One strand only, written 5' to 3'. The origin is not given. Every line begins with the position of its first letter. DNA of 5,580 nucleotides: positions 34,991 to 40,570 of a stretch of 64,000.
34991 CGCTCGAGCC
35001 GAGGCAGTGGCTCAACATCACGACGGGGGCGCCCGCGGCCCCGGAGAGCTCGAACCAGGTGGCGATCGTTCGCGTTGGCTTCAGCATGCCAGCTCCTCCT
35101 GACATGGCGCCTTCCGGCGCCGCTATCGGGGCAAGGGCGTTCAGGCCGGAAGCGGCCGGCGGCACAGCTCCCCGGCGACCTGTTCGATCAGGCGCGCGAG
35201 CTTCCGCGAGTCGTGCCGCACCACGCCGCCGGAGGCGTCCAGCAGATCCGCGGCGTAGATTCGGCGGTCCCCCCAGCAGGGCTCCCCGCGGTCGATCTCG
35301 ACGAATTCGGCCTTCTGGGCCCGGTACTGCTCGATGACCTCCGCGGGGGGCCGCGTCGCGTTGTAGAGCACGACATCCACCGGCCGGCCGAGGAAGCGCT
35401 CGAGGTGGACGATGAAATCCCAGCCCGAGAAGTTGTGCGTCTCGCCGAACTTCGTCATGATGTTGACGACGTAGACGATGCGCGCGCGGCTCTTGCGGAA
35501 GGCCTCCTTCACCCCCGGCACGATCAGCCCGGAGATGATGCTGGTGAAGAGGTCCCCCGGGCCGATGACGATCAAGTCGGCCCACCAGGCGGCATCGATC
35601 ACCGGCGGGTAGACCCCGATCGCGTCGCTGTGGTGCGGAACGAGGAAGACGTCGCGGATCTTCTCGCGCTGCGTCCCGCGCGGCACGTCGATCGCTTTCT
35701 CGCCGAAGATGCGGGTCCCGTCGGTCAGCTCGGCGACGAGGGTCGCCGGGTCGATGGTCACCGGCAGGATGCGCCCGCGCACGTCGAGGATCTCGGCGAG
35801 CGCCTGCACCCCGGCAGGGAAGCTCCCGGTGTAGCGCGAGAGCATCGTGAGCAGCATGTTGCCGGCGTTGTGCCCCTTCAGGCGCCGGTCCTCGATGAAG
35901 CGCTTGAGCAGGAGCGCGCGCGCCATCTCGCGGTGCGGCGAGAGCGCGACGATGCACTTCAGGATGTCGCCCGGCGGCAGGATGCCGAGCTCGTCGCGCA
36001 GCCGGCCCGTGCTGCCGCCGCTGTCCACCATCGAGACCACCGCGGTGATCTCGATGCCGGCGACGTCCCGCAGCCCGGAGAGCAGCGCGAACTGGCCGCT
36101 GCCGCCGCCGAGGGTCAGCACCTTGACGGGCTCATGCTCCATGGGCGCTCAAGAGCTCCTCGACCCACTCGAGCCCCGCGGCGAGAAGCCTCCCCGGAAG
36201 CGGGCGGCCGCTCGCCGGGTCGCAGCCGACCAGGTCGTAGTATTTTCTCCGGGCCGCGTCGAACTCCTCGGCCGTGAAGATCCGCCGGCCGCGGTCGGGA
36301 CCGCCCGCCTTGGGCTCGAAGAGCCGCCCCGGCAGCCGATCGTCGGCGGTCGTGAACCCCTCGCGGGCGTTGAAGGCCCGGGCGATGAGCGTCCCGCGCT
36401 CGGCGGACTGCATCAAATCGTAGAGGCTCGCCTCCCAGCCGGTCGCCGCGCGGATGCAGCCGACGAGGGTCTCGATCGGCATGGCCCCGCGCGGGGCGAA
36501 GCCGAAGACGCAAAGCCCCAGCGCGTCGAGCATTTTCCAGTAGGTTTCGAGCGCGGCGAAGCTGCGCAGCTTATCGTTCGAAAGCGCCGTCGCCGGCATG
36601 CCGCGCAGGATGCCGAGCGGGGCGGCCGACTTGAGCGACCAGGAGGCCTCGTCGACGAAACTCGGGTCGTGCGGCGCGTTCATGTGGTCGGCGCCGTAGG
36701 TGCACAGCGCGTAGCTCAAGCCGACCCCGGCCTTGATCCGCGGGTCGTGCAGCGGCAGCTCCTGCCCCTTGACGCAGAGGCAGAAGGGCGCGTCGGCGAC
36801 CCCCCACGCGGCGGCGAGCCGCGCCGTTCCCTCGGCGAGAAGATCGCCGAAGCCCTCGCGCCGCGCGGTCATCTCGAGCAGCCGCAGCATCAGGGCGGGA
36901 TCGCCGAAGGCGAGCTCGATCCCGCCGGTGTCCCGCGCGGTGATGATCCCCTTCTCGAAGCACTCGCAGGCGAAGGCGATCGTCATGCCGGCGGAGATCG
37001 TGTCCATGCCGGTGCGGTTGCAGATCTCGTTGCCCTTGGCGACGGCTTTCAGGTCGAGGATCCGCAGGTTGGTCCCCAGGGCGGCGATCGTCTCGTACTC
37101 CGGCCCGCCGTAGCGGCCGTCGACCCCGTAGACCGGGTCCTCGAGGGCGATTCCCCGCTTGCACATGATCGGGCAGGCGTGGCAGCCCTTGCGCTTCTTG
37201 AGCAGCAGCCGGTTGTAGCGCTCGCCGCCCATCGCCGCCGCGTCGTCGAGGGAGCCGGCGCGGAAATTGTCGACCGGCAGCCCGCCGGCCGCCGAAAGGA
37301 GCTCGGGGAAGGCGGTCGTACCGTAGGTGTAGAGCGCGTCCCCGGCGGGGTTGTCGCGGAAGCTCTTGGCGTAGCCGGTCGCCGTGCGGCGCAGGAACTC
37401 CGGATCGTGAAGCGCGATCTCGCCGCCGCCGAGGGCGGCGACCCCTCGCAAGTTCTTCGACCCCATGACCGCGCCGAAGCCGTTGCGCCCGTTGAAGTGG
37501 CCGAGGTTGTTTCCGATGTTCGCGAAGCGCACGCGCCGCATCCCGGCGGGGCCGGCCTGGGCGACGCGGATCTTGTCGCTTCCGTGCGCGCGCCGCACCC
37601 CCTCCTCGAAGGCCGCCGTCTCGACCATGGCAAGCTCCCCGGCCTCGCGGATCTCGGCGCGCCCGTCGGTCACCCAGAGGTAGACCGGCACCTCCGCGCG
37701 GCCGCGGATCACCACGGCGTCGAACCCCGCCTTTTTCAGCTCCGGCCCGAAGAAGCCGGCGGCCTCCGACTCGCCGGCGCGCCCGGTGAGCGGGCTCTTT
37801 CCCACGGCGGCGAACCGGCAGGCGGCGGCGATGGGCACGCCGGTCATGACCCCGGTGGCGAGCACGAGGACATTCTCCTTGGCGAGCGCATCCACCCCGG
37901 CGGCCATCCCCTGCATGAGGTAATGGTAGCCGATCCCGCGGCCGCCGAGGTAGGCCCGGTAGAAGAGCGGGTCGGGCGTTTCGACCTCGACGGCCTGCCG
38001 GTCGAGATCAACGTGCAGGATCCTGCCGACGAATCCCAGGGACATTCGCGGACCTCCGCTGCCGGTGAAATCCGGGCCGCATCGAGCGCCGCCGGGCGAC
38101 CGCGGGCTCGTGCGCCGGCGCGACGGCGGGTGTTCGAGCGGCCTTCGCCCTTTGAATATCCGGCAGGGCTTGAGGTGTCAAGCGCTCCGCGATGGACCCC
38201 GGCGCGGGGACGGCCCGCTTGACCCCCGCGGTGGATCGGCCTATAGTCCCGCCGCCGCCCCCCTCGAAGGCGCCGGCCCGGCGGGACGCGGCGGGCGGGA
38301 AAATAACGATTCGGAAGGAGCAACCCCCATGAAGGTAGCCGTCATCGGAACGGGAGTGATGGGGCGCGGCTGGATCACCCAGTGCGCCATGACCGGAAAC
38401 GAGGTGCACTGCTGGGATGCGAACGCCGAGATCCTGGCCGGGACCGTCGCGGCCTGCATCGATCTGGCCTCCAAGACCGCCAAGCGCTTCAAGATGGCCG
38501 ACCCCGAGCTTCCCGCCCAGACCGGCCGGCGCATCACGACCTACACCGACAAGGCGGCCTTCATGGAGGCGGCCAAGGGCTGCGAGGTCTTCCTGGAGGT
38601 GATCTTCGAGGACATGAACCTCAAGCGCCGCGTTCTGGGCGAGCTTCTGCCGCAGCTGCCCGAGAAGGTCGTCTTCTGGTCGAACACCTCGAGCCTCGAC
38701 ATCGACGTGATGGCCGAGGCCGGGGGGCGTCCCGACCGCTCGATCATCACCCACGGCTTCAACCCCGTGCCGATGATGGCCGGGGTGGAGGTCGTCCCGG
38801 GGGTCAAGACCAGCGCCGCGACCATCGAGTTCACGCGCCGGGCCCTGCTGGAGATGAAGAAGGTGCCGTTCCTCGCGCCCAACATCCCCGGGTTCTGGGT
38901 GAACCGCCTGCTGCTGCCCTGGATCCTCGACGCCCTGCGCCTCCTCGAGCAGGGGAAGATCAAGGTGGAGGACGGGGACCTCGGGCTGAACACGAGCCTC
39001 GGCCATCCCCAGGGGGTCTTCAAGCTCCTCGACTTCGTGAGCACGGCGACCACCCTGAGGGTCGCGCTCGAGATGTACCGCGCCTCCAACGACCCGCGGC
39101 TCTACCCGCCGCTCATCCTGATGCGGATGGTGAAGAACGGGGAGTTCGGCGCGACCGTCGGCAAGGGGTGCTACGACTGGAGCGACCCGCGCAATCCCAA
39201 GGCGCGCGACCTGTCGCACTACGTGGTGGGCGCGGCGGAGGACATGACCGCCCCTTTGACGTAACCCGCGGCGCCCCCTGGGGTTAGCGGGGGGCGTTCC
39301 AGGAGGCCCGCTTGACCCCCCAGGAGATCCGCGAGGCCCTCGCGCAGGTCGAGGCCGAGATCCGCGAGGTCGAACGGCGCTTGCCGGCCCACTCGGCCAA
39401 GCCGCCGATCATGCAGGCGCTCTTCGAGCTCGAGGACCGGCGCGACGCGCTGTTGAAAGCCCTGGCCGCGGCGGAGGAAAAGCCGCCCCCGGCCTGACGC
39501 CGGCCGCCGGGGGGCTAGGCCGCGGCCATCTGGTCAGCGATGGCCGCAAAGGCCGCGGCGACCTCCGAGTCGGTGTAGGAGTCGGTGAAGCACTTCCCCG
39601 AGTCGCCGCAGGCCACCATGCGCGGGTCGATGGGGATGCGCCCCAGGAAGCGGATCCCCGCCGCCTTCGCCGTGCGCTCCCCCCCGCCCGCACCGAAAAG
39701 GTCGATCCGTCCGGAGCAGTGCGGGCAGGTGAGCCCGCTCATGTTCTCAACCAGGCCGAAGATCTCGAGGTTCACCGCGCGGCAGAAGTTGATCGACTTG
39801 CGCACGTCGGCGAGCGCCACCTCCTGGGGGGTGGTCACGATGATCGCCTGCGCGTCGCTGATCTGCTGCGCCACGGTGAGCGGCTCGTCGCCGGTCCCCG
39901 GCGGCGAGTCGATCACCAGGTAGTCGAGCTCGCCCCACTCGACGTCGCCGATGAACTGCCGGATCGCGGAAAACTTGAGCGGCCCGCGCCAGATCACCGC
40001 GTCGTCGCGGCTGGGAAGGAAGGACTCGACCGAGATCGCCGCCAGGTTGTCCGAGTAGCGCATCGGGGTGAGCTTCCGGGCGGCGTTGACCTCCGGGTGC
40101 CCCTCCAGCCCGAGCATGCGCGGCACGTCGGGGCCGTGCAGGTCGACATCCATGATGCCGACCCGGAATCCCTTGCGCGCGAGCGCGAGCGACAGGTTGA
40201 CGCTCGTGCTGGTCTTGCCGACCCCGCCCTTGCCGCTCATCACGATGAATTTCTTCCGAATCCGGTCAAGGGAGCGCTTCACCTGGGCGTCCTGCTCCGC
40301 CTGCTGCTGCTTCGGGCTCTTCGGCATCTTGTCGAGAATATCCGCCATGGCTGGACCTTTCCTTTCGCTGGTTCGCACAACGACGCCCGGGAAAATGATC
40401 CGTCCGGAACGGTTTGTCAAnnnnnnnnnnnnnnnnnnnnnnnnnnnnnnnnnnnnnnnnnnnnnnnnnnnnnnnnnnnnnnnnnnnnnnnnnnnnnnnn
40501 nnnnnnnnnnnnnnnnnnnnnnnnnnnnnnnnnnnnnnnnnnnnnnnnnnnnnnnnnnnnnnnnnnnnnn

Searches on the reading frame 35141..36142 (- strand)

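Call 8: search_protein_families(library=pfam, proteins=[window:35141-36142:-], max_evalue=0.0001)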
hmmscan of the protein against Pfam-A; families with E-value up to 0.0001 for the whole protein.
window:35141-36142:- (333 aa): 1 family
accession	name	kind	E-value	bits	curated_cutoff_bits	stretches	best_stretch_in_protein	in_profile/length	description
PF01933.23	CofD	-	1.7e-75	254.4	30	1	8-288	1-277/290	2-phospho-L-lactate transferase CofD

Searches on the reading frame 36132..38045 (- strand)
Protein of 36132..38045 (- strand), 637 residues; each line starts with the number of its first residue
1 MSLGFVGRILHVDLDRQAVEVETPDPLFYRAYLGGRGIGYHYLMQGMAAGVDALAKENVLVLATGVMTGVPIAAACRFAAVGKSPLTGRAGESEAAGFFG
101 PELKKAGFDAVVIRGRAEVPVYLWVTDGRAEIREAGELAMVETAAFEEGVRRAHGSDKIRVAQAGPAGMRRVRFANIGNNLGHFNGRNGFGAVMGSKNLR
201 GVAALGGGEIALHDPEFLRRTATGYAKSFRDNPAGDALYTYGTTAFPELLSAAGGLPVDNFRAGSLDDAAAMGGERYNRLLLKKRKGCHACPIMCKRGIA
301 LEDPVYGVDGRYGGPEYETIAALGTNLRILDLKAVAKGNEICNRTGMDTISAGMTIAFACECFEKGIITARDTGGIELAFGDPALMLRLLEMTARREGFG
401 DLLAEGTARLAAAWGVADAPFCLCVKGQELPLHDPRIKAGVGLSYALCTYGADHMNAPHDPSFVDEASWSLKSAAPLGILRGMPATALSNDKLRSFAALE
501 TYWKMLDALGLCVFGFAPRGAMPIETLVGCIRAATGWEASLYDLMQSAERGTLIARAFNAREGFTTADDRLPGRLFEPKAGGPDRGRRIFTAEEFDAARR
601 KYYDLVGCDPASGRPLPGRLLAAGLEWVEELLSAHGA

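Call 8: search_protein_families(library=pfam, proteins=[window:36132-38045:-], max_evalue=0.0001)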
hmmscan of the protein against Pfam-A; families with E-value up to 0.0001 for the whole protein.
window:36132-38045:- (637 aa): 2 families
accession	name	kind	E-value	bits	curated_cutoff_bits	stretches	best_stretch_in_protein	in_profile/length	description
PF01314.23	AFOR_C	-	2.1e-108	363.4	27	1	225-622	6-382/385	Aldehyde ferredoxin oxidoreductase, domains 2 & 3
PF02730.20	AFOR_N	-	2.3e-61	207.4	29.8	1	7-204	1-196/199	Aldehyde ferredoxin oxidoreductase, N-terminal domain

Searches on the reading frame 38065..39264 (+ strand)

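Call 8: search_protein_families(library=pfam, proteins=[window:38065-39264:+], max_evalue=0.0001)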
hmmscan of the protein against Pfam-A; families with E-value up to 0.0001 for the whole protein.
window:38065-39264:+ (399 aa): 3 families
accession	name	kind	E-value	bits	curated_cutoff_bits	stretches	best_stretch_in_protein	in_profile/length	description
PF02737.24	3HCDH_N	-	6.1e-39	134.2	22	1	90-270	1-176/180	3-hydroxyacyl-CoA dehydrogenase, NAD binding domain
PF00725.27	3HCDH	-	2.7e-18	66.7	22.1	1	276-372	1-97/97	3-hydroxyacyl-CoA dehydrogenase, C-terminal domain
PF03446.21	NAD_binding_2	-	5.1e-05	23.8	21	1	90-144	1-55/161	NAD binding domain of 6-phosphogluconate dehydrogenase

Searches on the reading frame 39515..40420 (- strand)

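Call 8: search_protein_families(library=pfam, proteins=[window:39515-40420:-], max_evalue=0.0001)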
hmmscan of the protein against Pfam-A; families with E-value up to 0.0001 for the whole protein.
window:39515-40420:- (301 aa): 6 families
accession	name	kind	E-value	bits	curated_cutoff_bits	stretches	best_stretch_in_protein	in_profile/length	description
PF10609.15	ParA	-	7.3e-95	317.5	27.1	1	54-298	2-245/246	NUBPL iron-transfer P-loop NTPase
PF01656.29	CbiA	-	3.2e-11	43.7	25.4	1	59-205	2-54/125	CobQ/CobB/MinD/ParA nucleotide binding domain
PF13614.12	AAA_31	-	3.4e-11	43.8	27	1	59-94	5-40/177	AAA domain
PF09140.17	MipZ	-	1.1e-06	28.6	20.7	1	59-189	4-123/262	ATPase MipZ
PF02374.21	ArsA_ATPase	-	2.8e-06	27.2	24.3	1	57-92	2-37/305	Anion-transporting ATPase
PF00142.24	Fer4_NifH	-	1.5e-05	25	25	0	59-93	3-37/271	4Fe-4S iron sulfur cluster binding proteins, NifH/frxC family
